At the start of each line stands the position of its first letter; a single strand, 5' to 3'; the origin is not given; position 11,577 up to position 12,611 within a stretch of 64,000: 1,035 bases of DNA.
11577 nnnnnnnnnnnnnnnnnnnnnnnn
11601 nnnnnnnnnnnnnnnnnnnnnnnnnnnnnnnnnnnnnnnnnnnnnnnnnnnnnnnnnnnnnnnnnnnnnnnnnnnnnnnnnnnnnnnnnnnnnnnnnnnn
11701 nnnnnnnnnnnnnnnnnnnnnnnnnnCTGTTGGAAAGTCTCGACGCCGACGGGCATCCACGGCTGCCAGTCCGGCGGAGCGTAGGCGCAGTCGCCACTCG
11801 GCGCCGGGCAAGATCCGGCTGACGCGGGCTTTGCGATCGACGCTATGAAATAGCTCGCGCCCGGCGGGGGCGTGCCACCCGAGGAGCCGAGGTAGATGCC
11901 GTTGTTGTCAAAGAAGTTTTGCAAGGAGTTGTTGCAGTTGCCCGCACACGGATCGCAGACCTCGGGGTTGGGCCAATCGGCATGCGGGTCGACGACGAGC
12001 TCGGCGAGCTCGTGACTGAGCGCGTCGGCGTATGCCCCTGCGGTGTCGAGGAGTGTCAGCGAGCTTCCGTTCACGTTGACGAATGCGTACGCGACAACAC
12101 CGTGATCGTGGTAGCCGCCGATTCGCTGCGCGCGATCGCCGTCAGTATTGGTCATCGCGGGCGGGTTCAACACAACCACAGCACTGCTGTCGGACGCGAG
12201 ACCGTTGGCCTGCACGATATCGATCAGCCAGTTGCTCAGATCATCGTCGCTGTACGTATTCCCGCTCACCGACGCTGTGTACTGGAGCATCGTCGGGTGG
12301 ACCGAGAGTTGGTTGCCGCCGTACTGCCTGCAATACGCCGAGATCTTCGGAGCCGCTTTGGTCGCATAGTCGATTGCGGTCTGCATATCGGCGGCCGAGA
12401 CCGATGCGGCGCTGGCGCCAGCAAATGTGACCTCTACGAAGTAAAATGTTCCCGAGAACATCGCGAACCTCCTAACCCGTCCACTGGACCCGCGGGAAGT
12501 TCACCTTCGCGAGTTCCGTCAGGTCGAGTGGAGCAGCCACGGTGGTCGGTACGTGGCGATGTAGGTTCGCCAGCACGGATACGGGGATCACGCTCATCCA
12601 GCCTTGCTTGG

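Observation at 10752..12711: Two-gene cassette: 79-aa basic protein plus a 569-aa protein with an unknown HExxE domain and a seven-repeat propeller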

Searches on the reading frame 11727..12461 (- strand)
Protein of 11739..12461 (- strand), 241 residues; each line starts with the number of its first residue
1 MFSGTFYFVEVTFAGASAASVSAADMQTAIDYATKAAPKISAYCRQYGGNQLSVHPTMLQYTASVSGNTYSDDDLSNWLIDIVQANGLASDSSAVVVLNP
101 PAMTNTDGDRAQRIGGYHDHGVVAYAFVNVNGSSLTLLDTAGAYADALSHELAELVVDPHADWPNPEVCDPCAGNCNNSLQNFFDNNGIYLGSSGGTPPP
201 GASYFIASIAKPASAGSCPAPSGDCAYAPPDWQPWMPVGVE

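Call 7: search_solved_structures(query=window:11739-12461:-, max_evalue=10, show_alignments=2)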
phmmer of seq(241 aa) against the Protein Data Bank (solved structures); distinct sequences matched with E-value up to 10: 0.

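Call 8: find_homologous_proteins(query=window:11739-12461:-, max_evalue=0.001)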
Query seq(241 aa) (241 aa): 56 proteins with E <= 0.001 among 1015 candidates.
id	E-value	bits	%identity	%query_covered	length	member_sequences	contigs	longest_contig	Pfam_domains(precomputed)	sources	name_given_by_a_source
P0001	1.3e-63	233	51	95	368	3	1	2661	-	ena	-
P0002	5.3e-63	231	53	95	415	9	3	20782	-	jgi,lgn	jgi:hypothetical protein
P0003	1.7e-62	229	52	95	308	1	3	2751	-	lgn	-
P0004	1.7e-61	226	50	97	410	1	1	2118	-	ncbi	-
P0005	9.3e-60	220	49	95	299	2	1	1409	-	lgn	-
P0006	1.7e-59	219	51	95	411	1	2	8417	-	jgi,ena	jgi:hypothetical protein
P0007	3.0e-58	215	47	97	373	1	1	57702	-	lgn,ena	-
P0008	3.6e-58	215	48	98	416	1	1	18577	-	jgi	jgi:hypothetical protein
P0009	3.9e-58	215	48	95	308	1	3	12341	-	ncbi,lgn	-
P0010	4.9e-58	215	52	79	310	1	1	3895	-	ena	-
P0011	5.8e-58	214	47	95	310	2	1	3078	-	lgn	-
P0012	7.5e-58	214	47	95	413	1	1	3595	-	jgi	jgi:hypothetical protein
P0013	1.4e-57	213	48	95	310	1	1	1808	-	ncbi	-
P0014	3.0e-57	212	47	97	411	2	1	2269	-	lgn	-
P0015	7.0e-57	211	48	95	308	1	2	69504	-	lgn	-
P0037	2.6e-51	193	42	89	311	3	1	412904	-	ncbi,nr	ncbi:MAG: hypothetical protein L3K00_01555 [Thermoplasmata archaeon]|nr:hypothetical protein [Thermo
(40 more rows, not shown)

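Call 25: search_solved_structures(query=A2, max_evalue=10, show_alignments=3)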
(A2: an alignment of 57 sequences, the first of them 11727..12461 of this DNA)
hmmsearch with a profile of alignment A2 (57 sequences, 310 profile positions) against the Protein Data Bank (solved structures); distinct sequences matched with E-value up to 10: 5.
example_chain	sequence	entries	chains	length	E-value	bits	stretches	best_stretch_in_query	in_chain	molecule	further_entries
8bic_A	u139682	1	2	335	0.7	12.6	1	71-123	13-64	methyltransferase Plu4891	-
6pe3_A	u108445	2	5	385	1.8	11.3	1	106-155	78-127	Uncharacterized protein MJ1094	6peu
1vlw_A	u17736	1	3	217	1.9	11.2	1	41-94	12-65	2-dehydro-3-deoxyphosphogluconate aldolase/4-hydroxy-2-oxoglutarate aldolase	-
8bqa_AAA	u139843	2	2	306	2.8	10.6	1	96-204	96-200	Endoglucanase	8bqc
4m1r_A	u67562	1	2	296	3.8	10.2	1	88-206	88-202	Cellulase 5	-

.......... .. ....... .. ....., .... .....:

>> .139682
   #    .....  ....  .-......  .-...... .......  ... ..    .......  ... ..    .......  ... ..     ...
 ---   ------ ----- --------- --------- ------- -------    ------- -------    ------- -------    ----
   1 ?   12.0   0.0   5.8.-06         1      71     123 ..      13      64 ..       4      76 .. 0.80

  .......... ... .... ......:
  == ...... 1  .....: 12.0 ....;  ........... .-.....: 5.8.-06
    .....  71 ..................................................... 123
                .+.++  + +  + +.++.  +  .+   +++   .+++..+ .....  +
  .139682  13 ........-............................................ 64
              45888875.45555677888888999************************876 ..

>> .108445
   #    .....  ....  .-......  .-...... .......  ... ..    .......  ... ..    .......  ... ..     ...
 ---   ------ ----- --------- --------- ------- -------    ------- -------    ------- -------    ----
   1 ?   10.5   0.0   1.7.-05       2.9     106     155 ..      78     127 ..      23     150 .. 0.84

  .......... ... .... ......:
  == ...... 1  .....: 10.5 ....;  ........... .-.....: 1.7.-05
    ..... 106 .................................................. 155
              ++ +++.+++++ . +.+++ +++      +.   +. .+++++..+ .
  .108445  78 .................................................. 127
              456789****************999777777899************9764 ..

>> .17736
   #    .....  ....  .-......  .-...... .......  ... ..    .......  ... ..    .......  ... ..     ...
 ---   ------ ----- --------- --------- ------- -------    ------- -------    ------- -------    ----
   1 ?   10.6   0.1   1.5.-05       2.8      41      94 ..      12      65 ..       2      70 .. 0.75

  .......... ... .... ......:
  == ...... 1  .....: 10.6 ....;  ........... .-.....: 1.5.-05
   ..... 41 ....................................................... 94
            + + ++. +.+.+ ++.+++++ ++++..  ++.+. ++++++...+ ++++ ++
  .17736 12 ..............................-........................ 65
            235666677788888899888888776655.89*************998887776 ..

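Call 26: find_encoding_contigs(protein=P0037, flank=6000, max_places=2)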
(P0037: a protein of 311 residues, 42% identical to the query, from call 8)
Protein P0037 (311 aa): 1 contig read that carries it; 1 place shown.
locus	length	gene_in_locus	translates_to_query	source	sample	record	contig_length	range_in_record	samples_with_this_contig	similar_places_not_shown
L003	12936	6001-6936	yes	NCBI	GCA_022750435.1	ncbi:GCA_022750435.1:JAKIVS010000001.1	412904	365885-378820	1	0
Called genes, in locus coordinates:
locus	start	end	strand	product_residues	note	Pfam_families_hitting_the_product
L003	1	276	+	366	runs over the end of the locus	PF03824:NicO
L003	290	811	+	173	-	PF01402:RHH_1 (weak), PF08753:NikR_C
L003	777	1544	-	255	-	PF00005:ABC_tran, PF02463:SMC_N (weak), PF13304:AAA_21 (weak)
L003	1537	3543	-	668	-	PF00528:BPD_transp_1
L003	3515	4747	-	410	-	PF12849:PBP_like_2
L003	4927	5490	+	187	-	PF24883:NPHP3_N (faint), PF01583:APS_kinase, PF08433:KTI12 (weak), PF13238:AAA_18 (weak), PF13671:AAA_33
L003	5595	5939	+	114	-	-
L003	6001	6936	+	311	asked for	-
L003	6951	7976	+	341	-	PF03692:CxxCxxCC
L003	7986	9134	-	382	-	-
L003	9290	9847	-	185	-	-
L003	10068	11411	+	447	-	PF00270:DEAD, PF00271:Helicase_C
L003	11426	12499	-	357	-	PF00850:Hist_deacetyl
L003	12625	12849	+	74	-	-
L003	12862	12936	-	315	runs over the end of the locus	PF08271:Zn_Ribbon_TF (weak), PF00382:TFIIB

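Call 27: find_encoding_contigs(protein=P0015, flank=6000, max_places=2)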
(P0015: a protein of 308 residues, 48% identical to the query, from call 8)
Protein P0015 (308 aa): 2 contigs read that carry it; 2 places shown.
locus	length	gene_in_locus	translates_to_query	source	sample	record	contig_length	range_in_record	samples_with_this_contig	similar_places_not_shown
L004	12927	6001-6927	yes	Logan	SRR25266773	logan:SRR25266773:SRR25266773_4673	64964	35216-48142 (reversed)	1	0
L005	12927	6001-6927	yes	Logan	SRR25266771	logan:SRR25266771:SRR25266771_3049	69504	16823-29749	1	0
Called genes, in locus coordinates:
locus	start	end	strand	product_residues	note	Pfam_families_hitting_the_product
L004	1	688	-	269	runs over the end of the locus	PF00528:BPD_transp_1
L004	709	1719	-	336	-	PF00528:BPD_transp_1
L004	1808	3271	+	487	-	PF07555:NAGidase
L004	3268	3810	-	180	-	PF14470:bPH_3, PF13240:Zn_Ribbon_1 (weak)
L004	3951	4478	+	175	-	PF08123:DOT1 (faint)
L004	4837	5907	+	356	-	PF04185:Phosphoesterase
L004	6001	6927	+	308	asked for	-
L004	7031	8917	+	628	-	PF00496:SBP_bac_5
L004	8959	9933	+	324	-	PF19300:BPD_transp_1_N, PF00528:BPD_transp_1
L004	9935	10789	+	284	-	PF12911:OppC_N, PF00528:BPD_transp_1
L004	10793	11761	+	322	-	PF00005:ABC_tran, PF02463:SMC_N (faint), PF13304:AAA_21 (faint), PF08352:oligo_HPY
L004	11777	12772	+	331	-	PF00005:ABC_tran, PF13304:AAA_21 (faint), PF08352:oligo_HPY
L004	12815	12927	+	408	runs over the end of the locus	PF02515:CoA_transf_3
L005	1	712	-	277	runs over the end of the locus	PF00528:BPD_transp_1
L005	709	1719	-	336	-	PF00528:BPD_transp_1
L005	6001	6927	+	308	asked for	-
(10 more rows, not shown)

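Call 28: find_encoding_contigs(protein=P0007, flank=6000, max_places=2)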
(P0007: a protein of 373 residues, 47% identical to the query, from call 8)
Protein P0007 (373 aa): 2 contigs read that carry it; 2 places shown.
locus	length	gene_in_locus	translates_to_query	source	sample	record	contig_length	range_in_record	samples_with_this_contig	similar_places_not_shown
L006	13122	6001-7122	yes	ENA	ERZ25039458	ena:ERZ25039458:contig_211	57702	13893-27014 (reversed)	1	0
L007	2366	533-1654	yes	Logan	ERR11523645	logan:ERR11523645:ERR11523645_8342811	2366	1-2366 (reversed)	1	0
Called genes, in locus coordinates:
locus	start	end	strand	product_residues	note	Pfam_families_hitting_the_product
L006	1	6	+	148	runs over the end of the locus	-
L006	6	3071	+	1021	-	PF13271:DUF4062, PF13424:TPR_12 (faint)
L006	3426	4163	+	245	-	-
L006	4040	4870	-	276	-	-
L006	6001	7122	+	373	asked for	-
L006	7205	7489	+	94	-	-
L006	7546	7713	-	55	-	-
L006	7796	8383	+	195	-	PF13546:DDE_5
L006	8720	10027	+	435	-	PF00872:Transposase_mut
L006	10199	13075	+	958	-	PF09286:Pro-kuma_activ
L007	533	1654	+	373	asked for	-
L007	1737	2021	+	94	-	-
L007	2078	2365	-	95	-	?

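Call 32: predict_structure(alignment_id=A2)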
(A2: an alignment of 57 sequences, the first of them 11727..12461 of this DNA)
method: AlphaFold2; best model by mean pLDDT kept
length: 245 residues; sequences in the alignment: 57
mean_pLDDT: 94.1   pTM: 0.90
mean pLDDT of the five models: 94.1, 93.3, 93.0, 92.8, 92.0
residues with pLDDT >= 90: 220; 70-90: 11; 50-70: 10; < 50: 4
segments of 3 or more residues with pLDDT < 50: 243-245
pLDDT, mean of each block of 10 residues (from residue 1): 98 93 98 98 96 98 97 98 98 98 98 97 98 98 98 98 92 90 98 96 98 96 96 59 48
secondary structure, 60 per line:
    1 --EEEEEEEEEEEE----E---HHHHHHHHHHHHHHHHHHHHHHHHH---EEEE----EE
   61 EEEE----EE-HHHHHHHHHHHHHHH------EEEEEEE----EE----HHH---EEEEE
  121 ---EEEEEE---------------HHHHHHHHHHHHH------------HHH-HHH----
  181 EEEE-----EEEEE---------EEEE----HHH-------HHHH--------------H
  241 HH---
elements in order: E3-14 H23-47 E51-54 E59-64 H72-86 E93-99 E116-120 E124-129 H145-157 E181-184 E190-194 E204-207 H222-225

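Call 34: search_protein_representatives(alignment_id=A2)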
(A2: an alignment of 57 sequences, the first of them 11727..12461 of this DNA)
Query: 57 sequences, 310 profile positions. Proteins with E-value up to 0.001 (for the whole library): 406; up to 1e-10: 333; up to 1e-30: 217. The best 150 are listed.
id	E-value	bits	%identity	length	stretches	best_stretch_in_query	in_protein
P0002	1.1e-130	452.1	-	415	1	3-304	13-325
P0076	6.3e-129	446.3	-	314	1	6-302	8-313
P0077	7.6e-128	442.8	-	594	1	5-304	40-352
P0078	4.7e-125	433.6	-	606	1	4-303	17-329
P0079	2.1e-124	431.5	-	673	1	3-303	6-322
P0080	5.2e-124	430.2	-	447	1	4-306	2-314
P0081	6.1e-120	416.8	-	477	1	4-306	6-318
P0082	2.1e-119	415.1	-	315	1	1-302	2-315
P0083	1.2e-117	409.3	-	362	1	4-305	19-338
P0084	2.9e-114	398.2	-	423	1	4-304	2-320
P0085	7.9e-114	396.8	-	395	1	4-307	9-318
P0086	2.0e-113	395.4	-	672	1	4-302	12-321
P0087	4.7e-113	394.2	-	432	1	3-303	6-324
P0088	1.9e-112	392.2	-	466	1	6-303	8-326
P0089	2.0e-112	392.1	-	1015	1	3-302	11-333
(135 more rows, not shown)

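Call 35: fold_search(model_id=the predicted structure, library=pdb)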
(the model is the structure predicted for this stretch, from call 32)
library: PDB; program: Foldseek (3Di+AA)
matches with E <= 10: 316; with E <= 0.001: 0
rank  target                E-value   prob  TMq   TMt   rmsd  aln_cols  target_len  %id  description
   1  2rjp_D                5.5e-03  0.97  0.33  0.30   5.5       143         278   14  Crystal structure of ADAMTS4 with inhibitor bound (released 2007-12-11)
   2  3b2z_B                1.1e-02  0.51  0.24  0.22   6.7       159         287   15  Crystal Structure of ADAMTS4 (apo form) (released 2007-12-25)
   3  4wki                  3.2e-02  0.69  0.30  0.33   5.8       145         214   12  Crystal structure of human ADAMTS-4 in complex with inhibitor 5-CHLORO-N-{[(4S)-4-(1-METHYL-1H-IMIDAZOL-2-YL)-2,5-DIOXOI (released 2014-12-10)
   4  2rjp_B                7.3e-02  0.57  0.30  0.26   5.8       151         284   18  Crystal structure of ADAMTS4 with inhibitor bound (released 2007-12-11)
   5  5js1_A                8.3e-02  0.38  0.23  0.09   7.5       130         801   13  Human Argonaute2 Bound to an siRNA (released 2016-07-20)
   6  4wk7                  1.5e-01  0.44  0.30  0.35   5.3       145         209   13  Crystal structure of human ADAMTS-4 in complex with inhibitor (compound 1, 2-(4-chlorophenoxy)-N-{[(4R)-4-methyl-2,5-dio (released 2014-12-10)
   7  8d6j_A                1.7e-01  0.18  0.21  0.09   8.4       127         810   14  Human Ago2 bound to miR122(21nt) with PIWI loop swapped to AtAgo10 sequence (released 2023-05-03)
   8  1r54_A                1.8e-01  0.41  0.29  0.34   5.9       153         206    8  Crystal structure of the catalytic domain of human ADAM33 (released 2004-10-12)
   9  9xvw_A                1.8e-01  0.38  0.28  0.34   5.8       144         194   12  Crystal structure of mature Bacteroides fragilis toxin 2 (released 2026-01-07)
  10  4g0o_B                1.8e-01  0.23  0.19  0.29   7.3       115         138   10  Crystal structure of Arabidopsis thaliana AGO5 MID domain (released 2012-07-25)
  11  8wem_A                2.4e-01  0.33  0.27  0.20   8.5       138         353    9  Bacteroides fragilis toxin 1 (released 2024-09-25)
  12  6o38_A                2.4e-01  0.30  0.28  0.14   6.3       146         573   10  Structure of a chaperone-substrate complex (released 2019-07-24)
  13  1kuf                  2.8e-01  0.23  0.27  0.32   6.3       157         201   10  High-resolution Crystal Structure of a Snake Venom Metalloproteinase from Taiwan Habu (released 2002-07-03)
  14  3hdb_A                2.9e-01  0.28  0.29  0.18   6.6       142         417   13  Crystal structure of AaHIV, A metalloproteinase from venom of Agkistrodon Acutus (released 2009-08-11)
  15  7cwv_A                2.9e-01  0.21  0.18  0.10   6.6        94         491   12  Crystal structure of Arabinose isomerase from hyper thermophilic bacterium Thermotoga maritima (TMAI) wt (released 2021-09-01)
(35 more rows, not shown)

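Call 38: search_protein_families(library=pfam, alignment_id=A2, max_evalue=5)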
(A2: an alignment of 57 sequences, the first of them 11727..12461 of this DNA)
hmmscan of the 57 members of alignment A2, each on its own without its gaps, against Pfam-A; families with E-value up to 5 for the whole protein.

A. member 1, window:11727-12461:- (245 aa): 0 families

B. families by the number of members that match (of 57 scanned): 16 families
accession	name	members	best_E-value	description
PF20433.3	PKAT_KLD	5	0.00069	PKAT, KLD domain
PF06841.18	Phage_T4_gp19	2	0.14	T4-like virus tail tube protein gp19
PF07938.18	Fungal_lectin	1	0.0019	Fungal fucose-specific lectin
PF02803.24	Thiolase_C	1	0.036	Thiolase, C-terminal domain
PF20568.3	DUF6777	1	0.049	Domain of unknown function (DUF6777)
PF25072.1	DUF7796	1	0.055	Domain of unknown function (DUF7796)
PF19907.4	DUF6380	1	0.07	Family of unknown function (DUF6380)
PF14043.11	WVELL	1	0.084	WVELL protein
PF17093.10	PBP_N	1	0.088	Penicillin-binding protein N-terminus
PF22169.1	AP205_coat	1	0.1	AP205 coat protein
PF19711.4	DUF6207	1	0.11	Family of unknown function (DUF6207)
PF05544.16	Pro_racemase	1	0.14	Proline racemase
PF25524.1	RSLD_CPSF6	1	0.18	CPSF6-like, RSLD domain, N-terminal region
PF15617.12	C-C_Bond_Lyase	1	0.21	C-C_Bond_Lyase of the TIM-Barrel fold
PF11798.14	IMS_HHH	1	0.29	IMS family HHH motif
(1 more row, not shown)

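Call 44: find_related_loci(query=A2, collection=genome_contigs, flank=3000)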
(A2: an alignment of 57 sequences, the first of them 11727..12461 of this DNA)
Query A2 (245 aa) in genome_contigs; peptide patterns used: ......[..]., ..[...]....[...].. (x = any residue, [..] = any of these).
144 stretches matched a pattern; 77 encode a relative of the query (tblastn E <= 1e-3); 77 distinct loci.
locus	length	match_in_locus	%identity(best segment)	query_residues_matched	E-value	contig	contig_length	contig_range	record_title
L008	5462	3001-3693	48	1-230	3e-63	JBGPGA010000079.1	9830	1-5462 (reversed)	MAG: Thermoplasmata archaeon isolate OBJ_0618_7090110_53 k141_5765990_length_9830_cov_11.0039, whole genome shotgun sequ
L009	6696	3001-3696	46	1-230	4e-61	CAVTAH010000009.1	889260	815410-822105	MAG: uncultured Alphaproteobacteria bacterium isolate MFD04580.bin.2.85 genome assembly, contig: contig_9907, whole geno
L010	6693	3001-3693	47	1-230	2e-60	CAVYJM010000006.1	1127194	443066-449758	MAG: uncultured Thermoplasmata archaeon isolate MFD01299.bin.2.33 genome assembly, contig: contig_17467, whole genome sh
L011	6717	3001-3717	46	1-237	6e-60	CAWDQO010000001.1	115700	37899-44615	MAG: uncultured Thermoplasmata archaeon isolate MFD03399.bin.2.1 genome assembly, contig: contig_24466, whole genome sho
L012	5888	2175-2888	44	1-229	5e-59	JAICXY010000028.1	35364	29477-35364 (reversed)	MAG: Candidatus Nitrosocosmicus sp. isolate LS_FP_2_bin.144 k141_4762982_length_35364_cov_24.6147, whole genome shotgun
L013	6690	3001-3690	47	1-230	4e-59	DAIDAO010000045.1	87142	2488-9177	MAG TPA_asm: bacterium isolate clean1925 k141_204806, whole genome shotgun sequence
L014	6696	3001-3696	44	1-230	6e-59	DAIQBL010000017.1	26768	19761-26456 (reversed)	MAG TPA_asm: Thermoplasmatota archaeon isolate CTOTU28672 NODE_812_length_26768_cov_7.703028, whole genome shotgun seque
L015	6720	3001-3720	43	1-234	5e-58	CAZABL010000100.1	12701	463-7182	MAG TPA_asm: uncultured bacterium isolate SRP272529_co1_255 genome assembly, contig: NODE_8815_length_12701_cov_24.09267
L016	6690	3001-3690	45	1-228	4e-58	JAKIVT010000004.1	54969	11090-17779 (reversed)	MAG: Thermoplasmata archaeon isolate AcS13-54 AcS13-54_4, whole genome shotgun sequence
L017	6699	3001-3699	42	1-231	1e-57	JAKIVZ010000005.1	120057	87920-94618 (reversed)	MAG: Candidatus Lutacidiplasma silvani isolate AcS3-62 NODE_102_length_120057_cov_12.987067, whole genome shotgun sequen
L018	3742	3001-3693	46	1-230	2e-57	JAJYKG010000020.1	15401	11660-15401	MAG: Thermoplasmata archaeon isolate DBS2-1.bin2 NODE_7006_length_15401_cov_1.012767, whole genome shotgun sequence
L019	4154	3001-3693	44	1-230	2e-57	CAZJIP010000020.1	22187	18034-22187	MAG TPA_asm: uncultured Methanomassiliicoccales archaeon isolate SRP093762_co1_91 genome assembly, contig: NODE_1417_len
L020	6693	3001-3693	45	1-230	7e-57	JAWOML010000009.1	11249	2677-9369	MAG: Thermoplasmata archaeon isolate bin_5_1 c_000003974633, whole genome shotgun sequence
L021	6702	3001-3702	47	1-230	9e-60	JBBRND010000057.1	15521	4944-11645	MAG: Bacteroidia bacterium isolate La1_metabat2.114 LA1C_B2.114_k141_445030L_15521_cov_14.9854, whole genome shotgun seq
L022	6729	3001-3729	42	1-237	1e-55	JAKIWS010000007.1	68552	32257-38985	MAG: Thermoplasmata archaeon isolate SubAcS15-120 SubAcS15-120_7, whole genome shotgun sequence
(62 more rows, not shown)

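Call 68: predict_structure(alignment_id=A5)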
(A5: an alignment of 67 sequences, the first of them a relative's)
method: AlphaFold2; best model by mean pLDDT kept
length: 415 residues; sequences in the alignment: 67
mean_pLDDT: 89.6   pTM: 0.80
mean pLDDT of the five models: 89.6, 89.3, 87.9, 87.7, 87.2
residues with pLDDT >= 90: 292; 70-90: 80; 50-70: 28; < 50: 15
segments of 3 or more residues with pLDDT < 50: 330-336, 351-354
pLDDT, mean of each block of 10 residues (from residue 1): 66 93 97 97 97 93 85 95 88 98 98 98 98 97 96 98 98 98 98 98 97 98 98 98 98 92 92 96 96 97 96 96 73 51 61 51 74 77 75 85 84 82
secondary structure, 60 per line:
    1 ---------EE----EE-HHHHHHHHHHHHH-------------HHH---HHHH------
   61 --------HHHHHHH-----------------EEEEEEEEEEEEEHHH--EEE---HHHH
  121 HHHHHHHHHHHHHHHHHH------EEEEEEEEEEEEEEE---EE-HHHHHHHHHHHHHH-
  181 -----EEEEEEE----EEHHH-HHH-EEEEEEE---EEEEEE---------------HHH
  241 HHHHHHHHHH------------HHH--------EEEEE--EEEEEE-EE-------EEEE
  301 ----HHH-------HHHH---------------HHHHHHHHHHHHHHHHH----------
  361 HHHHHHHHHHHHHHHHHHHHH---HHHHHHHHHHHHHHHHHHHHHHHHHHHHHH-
elements in order: H19-31 H51-54 H69-75 E93-105 E111-113 H117-138 E145-159 H166-179 E186-192 E207-213 E217-222 H238-250 E274-278 E281-286 E297-300 H315-318 H334-350 H361-381 H385-414
